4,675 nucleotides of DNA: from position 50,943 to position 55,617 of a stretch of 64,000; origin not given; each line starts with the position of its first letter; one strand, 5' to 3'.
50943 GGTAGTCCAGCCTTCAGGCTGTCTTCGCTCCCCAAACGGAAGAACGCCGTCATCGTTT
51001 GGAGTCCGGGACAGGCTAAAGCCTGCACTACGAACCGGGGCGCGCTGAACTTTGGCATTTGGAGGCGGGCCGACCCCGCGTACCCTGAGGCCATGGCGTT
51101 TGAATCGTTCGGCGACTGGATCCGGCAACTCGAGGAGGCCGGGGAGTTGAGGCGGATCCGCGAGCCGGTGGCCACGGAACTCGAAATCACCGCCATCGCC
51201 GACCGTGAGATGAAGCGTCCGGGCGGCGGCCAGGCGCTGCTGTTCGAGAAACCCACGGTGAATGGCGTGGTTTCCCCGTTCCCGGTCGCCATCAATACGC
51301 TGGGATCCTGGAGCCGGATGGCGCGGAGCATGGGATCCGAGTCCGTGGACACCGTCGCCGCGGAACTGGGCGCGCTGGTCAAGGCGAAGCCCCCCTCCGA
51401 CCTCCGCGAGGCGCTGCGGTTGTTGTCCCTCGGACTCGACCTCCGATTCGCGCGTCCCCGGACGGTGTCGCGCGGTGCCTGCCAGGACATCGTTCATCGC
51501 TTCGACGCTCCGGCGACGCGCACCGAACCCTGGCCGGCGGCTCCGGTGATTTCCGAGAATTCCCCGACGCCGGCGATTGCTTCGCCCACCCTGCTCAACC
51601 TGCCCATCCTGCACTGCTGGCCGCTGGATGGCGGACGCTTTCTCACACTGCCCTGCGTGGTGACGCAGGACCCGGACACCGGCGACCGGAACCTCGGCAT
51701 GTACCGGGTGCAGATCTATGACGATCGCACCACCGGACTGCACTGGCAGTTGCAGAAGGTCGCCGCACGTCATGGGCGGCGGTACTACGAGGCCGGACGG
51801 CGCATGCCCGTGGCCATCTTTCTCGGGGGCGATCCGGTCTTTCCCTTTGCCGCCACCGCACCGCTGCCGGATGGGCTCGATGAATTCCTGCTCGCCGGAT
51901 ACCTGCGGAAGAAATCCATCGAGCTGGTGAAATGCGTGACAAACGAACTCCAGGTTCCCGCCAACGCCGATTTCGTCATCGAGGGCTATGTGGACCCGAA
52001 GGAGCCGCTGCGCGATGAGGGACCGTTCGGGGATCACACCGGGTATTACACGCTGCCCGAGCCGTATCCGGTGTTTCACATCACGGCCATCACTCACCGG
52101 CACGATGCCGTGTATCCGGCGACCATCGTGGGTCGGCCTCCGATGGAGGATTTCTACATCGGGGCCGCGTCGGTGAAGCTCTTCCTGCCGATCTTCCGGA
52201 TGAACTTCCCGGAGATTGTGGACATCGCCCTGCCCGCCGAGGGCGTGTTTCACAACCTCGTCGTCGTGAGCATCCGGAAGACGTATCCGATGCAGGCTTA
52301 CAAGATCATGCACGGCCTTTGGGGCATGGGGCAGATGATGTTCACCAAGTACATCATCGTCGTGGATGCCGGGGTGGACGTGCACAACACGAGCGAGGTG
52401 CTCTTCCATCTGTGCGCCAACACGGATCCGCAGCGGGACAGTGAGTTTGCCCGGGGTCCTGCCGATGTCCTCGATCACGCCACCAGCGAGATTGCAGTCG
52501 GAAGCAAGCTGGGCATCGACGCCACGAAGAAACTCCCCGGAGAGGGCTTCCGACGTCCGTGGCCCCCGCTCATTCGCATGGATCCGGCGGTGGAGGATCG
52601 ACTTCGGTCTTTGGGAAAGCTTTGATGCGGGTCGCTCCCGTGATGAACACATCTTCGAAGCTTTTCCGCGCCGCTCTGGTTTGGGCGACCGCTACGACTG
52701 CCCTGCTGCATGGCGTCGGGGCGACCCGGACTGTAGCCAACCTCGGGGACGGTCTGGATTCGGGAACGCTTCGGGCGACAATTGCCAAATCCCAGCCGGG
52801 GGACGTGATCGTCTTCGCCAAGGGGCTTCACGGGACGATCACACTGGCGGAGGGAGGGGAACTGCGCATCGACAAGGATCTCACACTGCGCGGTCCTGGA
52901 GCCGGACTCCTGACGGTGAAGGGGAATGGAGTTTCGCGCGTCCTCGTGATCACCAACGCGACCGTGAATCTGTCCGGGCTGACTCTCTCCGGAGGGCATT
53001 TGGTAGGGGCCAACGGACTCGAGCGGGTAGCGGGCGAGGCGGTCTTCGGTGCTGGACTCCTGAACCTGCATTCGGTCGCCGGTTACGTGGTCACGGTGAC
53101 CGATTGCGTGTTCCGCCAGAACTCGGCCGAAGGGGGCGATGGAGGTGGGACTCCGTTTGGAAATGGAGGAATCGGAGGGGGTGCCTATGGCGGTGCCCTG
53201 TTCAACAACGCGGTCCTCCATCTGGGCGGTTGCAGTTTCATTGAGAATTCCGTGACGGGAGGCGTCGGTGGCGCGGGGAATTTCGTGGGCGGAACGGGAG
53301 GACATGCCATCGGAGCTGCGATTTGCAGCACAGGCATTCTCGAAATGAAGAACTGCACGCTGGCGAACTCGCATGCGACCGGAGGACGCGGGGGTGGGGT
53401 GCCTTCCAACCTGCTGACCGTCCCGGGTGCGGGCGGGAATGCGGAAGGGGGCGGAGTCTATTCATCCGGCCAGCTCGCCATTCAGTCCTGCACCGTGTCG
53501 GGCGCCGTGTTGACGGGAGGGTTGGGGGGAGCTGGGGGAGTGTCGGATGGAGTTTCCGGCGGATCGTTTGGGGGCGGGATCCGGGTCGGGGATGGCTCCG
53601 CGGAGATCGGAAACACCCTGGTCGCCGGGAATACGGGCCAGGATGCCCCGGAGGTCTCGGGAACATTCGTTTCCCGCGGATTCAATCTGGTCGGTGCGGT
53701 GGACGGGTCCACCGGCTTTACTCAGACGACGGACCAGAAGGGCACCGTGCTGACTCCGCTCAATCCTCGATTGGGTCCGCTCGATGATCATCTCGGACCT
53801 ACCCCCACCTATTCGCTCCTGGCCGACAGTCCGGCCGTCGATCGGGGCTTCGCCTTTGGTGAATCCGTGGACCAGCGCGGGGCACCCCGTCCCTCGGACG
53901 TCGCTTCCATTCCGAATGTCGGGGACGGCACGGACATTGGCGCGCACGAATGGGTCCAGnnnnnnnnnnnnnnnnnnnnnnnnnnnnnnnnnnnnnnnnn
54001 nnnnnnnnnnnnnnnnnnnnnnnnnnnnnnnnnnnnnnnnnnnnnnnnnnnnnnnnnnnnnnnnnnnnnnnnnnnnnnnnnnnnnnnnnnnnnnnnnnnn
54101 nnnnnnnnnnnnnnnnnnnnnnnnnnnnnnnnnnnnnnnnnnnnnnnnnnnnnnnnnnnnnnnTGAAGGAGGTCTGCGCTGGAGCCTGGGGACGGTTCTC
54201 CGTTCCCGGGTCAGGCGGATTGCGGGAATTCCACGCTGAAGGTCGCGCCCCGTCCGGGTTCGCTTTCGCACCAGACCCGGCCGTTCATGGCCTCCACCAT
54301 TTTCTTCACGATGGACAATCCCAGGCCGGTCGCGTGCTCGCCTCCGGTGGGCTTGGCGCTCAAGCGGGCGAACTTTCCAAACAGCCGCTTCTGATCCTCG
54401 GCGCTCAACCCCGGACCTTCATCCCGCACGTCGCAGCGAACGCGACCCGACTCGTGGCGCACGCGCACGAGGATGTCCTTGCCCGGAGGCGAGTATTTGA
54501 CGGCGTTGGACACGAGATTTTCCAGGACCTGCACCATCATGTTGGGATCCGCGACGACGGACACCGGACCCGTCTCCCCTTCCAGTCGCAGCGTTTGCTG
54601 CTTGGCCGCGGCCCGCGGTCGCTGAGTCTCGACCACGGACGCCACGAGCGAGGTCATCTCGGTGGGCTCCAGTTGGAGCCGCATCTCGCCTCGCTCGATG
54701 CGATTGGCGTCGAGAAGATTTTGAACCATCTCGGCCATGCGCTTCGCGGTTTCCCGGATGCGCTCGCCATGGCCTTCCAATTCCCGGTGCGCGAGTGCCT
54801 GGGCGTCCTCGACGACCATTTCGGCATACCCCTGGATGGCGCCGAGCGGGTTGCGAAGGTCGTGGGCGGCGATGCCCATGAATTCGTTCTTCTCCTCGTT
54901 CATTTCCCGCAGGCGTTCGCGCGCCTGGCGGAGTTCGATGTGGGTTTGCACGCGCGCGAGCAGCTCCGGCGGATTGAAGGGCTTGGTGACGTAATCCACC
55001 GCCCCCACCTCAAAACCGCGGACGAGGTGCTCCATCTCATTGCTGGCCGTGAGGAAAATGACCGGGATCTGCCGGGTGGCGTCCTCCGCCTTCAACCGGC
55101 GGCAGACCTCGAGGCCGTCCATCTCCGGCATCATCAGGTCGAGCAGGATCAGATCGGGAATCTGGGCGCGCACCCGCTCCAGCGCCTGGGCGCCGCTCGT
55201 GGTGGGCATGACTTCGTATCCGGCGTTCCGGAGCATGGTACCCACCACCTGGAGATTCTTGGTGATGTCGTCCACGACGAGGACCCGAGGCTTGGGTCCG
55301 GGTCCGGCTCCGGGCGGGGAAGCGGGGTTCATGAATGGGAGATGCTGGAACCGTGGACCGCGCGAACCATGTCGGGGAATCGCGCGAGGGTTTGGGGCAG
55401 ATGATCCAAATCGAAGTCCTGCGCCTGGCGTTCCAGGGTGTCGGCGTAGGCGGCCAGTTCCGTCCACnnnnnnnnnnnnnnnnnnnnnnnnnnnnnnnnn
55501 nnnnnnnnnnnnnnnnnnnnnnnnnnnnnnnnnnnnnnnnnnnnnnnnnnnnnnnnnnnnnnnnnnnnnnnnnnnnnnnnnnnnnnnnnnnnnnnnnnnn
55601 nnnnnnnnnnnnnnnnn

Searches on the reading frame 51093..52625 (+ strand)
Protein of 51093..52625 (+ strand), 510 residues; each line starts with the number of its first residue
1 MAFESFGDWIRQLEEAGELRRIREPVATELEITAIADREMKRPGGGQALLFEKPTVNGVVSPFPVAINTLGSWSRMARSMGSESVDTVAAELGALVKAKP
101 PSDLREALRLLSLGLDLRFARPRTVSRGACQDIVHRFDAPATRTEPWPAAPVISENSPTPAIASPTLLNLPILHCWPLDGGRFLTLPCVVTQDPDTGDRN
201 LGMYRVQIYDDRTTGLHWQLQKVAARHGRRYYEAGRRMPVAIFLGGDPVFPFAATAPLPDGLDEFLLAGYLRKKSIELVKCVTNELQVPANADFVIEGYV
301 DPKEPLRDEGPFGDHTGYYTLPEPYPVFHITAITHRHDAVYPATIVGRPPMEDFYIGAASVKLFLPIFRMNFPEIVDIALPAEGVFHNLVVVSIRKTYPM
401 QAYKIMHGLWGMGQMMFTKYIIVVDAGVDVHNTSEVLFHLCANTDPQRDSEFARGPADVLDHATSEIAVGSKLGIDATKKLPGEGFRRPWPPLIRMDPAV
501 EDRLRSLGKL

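Call 13: search_protein_families(library=pfam, proteins=[window:51093-52625:+])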
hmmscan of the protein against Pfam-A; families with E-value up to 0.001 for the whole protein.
window:51093-52625:+ (510 aa): 3 families
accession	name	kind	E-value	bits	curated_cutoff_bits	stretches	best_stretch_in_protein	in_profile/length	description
PF01977.22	UbiD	-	1.3e-79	266.6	23.3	1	164-349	20-206/206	3-octaprenyl-4-hydroxybenzoate carboxy-lyase Rift-related domain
PF20696.2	UbiD_C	-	2.6e-39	134.5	24.2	1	355-477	2-127/127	3-octaprenyl-4-hydroxybenzoate carboxy-lyase C-terminal domain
PF20695.2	UbiD_N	-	4e-22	78.5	24.3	1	10-88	1-71/78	3-octaprenyl-4-hydroxybenzoate carboxy-lyase N-terminal domain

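Call 62: find_encoding_contigs(protein=window:51093-52625:+, flank=2000, max_places=4)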
Protein window:51093-52625:+ (510 aa): 6 contigs read that carry it; 4 places shown.
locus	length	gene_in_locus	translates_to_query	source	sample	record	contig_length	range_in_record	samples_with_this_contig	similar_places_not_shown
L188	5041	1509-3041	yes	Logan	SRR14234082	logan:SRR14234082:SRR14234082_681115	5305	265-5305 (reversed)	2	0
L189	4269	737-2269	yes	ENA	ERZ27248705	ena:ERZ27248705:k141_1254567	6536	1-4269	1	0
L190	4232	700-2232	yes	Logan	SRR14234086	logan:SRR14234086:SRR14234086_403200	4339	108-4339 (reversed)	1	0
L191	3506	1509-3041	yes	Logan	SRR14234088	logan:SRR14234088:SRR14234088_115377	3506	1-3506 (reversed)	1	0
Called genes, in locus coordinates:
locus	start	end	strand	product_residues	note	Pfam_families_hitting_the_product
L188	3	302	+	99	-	?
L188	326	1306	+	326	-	PF02653:BPD_transp_2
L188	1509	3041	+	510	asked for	PF20695:UbiD_N, PF01977:UbiD, PF20696:UbiD_C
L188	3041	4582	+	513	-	-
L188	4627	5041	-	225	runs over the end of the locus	?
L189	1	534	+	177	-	?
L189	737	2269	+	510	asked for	PF20695:UbiD_N, PF01977:UbiD, PF20696:UbiD_C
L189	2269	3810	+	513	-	-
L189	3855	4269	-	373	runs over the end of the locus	PF00072:Response_reg, PF00512:HisKA, PF13581:HATPase_c_2 (faint), PF02518:HATPase_c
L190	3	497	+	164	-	?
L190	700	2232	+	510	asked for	PF20695:UbiD_N, PF01977:UbiD, PF20696:UbiD_C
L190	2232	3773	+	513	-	-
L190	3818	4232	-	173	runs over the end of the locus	?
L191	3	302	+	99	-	?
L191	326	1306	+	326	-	PF02653:BPD_transp_2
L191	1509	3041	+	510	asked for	PF20695:UbiD_N, PF01977:UbiD, PF20696:UbiD_C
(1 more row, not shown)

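Call 64: find_homologous_proteins(query=window:51093-52625:+, max_evalue=1e-100)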
Query window:51093-52625:+ (510 aa): 7951 proteins with E <= 1e-100 among 8000 candidates; the best 120 are listed.
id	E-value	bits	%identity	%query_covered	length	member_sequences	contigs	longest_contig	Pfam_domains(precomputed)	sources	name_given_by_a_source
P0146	0.0e+0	1179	100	100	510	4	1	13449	PF20696.3,PF01977.23,PF20695.3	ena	-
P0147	0.0e+0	1139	96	100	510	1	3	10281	PF20696.3,PF01977.23,PF20695.3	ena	-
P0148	0.0e+0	1138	96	100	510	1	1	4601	PF20696.3,PF01977.23,PF20695.3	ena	-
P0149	0.0e+0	1136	95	100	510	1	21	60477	PF20696.3,PF01977.23,PF20695.3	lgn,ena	-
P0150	0.0e+0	1135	95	100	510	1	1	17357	PF20696.3,PF01977.23,PF20695.3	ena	-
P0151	0.0e+0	1134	95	100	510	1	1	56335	PF20696.3,PF01977.23,PF20695.3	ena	-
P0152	0.0e+0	1054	88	99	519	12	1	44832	PF20696.3,PF01977.23,PF20695.3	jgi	jgi:4-hydroxy-3-polyprenylbenzoate decarboxylase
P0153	4.2e-297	1004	84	99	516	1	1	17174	PF20696.3,PF01977.23,PF20695.3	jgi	jgi:4-hydroxy-3-polyprenylbenzoate decarboxylase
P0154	4.3e-297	1004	83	99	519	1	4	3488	PF20696.3,PF01977.23,PF20695.3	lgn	-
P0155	2.7e-291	985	82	99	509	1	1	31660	PF20696.3,PF01977.23,PF20695.3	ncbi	-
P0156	3.2e-291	985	81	99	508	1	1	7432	PF20696.3,PF01977.23,PF20695.3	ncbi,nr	ncbi:MAG: menaquinone biosynthesis decarboxylase [Verrucomicrobia bacterium]|nr:menaquinone biosynth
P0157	1.0e-290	983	82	99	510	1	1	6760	PF20696.3,PF01977.23,PF20695.3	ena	-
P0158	1.0e-290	983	81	99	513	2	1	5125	PF20696.3,PF01977.23,PF20695.3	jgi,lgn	jgi:4-hydroxy-3-polyprenylbenzoate decarboxylase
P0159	1.3e-290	983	81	99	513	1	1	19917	PF20696.3,PF01977.23,PF20695.3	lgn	-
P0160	4.4e-290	981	82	99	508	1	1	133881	PF20696.3,PF01977.23,PF20695.3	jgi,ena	-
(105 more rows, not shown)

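Call 65: find_encoding_contigs(protein=P0149, flank=10000, max_places=3)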
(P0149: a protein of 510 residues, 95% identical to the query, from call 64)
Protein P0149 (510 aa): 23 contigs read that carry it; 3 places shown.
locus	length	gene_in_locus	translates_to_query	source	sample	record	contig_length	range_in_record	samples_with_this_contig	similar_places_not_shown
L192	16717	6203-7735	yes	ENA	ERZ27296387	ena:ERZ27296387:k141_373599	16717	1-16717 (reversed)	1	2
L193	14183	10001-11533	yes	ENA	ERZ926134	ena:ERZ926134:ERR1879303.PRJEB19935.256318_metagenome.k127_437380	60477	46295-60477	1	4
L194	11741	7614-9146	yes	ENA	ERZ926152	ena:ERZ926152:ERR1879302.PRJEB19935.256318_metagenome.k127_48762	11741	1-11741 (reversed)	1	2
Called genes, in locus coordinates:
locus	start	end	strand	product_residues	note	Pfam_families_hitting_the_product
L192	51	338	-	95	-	PF16231:DUF4890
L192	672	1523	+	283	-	PF07963:N_methyl (weak)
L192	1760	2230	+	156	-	PF10604:Polyketide_cyc2 (weak), PF03364:Polyketide_cyc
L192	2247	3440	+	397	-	PF00532:Peripla_BP_1 (weak), PF13407:Peripla_BP_4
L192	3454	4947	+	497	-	PF00005:ABC_tran, PF13304:AAA_21 (faint), PF00005:ABC_tran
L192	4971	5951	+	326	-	PF02653:BPD_transp_2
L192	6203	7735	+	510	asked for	PF20695:UbiD_N, PF01977:UbiD, PF20696:UbiD_C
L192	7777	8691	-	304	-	PF08450:SGL, PF24684:Vgb_lyase (weak), PF01731:Arylesterase (faint)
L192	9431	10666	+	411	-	PF00078:RVT_1, PF08388:GIIM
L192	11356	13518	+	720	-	-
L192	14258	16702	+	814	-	-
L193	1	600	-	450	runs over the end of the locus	PF11638:DnaA_N, PF00308:Bac_DnaA, PF01695:IstB_IS21, PF08299:Bac_DnaA_C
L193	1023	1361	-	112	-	PF00543:P-II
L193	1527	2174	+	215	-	PF04832:SOUL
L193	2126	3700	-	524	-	PF01569:PAP2, PF22778:VCPO_2nd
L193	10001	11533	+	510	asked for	PF20695:UbiD_N, PF01977:UbiD, PF20696:UbiD_C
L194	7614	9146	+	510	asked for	PF20695:UbiD_N, PF01977:UbiD, PF20696:UbiD_C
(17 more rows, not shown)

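Call 66: find_encoding_contigs(protein=P0151, flank=10000, max_places=2)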
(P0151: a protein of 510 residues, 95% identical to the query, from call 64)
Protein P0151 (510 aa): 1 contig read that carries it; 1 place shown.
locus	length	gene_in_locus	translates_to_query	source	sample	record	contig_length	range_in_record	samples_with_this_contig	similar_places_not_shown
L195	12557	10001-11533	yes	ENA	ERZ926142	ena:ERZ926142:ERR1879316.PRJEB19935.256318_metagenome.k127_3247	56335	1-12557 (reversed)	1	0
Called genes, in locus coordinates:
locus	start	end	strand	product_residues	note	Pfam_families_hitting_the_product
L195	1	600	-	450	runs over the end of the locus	PF11638:DnaA_N, PF00308:Bac_DnaA, PF01695:IstB_IS21, PF08299:Bac_DnaA_C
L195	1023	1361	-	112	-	PF00543:P-II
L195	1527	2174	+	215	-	PF04832:SOUL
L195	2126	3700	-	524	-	PF01569:PAP2, PF22778:VCPO_2nd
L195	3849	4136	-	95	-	PF16231:DUF4890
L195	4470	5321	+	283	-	PF07963:N_methyl (weak)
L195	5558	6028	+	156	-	PF10604:Polyketide_cyc2 (weak), PF03364:Polyketide_cyc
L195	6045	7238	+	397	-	PF00532:Peripla_BP_1 (weak), PF13407:Peripla_BP_4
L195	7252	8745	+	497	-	PF00005:ABC_tran, PF13304:AAA_21 (faint), PF00005:ABC_tran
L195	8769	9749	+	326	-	PF02653:BPD_transp_2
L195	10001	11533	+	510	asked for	PF20695:UbiD_N, PF01977:UbiD, PF20696:UbiD_C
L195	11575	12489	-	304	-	PF08450:SGL, PF24684:Vgb_lyase (weak), PF01731:Arylesterase (faint)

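Call 67: find_encoding_contigs(protein=P0152, flank=10000, max_places=2)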
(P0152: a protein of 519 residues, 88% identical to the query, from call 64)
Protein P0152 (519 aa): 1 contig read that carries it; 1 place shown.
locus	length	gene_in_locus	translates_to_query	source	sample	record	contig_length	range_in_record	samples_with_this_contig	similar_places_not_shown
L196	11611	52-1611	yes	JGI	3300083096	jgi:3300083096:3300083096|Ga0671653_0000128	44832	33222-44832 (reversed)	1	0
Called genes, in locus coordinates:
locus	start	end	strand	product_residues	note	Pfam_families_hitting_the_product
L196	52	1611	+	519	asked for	PF20695:UbiD_N, PF01977:UbiD, PF20696:UbiD_C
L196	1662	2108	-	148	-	PF13083:KH_KhpA-B, PF01424:R3H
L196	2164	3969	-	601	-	PF14849:YidC_periplas, PF02096:60KD_IMP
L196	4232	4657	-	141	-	PF00825:Ribonuclease_P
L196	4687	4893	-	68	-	PF00468:Ribosomal_L34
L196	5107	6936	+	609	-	PF01558:POR, PF02776:TPP_enzyme_N (weak), PF01855:POR_N, PF17147:PFOR_II (weak)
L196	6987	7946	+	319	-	PF02775:TPP_enzyme_C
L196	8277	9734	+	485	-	PF14312:FG-GAP_2 (weak)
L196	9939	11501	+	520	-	PF00479:G6PD_N, PF02781:G6PD_C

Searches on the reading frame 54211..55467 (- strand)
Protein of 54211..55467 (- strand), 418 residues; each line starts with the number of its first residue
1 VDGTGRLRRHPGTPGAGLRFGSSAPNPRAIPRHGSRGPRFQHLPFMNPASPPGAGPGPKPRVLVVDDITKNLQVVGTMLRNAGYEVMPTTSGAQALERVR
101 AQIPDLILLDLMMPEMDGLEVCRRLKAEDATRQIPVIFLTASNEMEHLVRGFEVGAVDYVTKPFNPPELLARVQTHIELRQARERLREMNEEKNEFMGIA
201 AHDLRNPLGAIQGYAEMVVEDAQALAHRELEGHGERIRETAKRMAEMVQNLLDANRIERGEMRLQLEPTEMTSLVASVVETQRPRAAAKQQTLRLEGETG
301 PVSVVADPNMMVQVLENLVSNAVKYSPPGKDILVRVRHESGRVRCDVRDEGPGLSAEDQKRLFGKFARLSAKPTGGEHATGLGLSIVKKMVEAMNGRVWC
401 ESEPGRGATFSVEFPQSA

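Call 86: search_protein_families(library=pfam, proteins=[window:54211-55467:-])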
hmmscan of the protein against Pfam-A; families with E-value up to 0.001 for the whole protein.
window:54211-55467:- (418 aa): 4 families
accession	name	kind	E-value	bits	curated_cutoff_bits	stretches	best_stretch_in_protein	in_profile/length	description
PF00072.30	Response_reg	-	1e-32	113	30.2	1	62-174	1-111/111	Response regulator receiver domain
PF02518.31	HATPase_c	-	1.4e-30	106.5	26.4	1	307-416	2-109/111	Histidine kinase-, DNA gyrase B-, and HSP90-like ATPase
PF00512.31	HisKA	-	3.5e-14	53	26.9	1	193-260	2-66/66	His Kinase A (phospho-acceptor) domain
PF13581.12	HATPase_c_2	-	1.2e-05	25.8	27.4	1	315-394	36-112/127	Histidine kinase-like ATPase domain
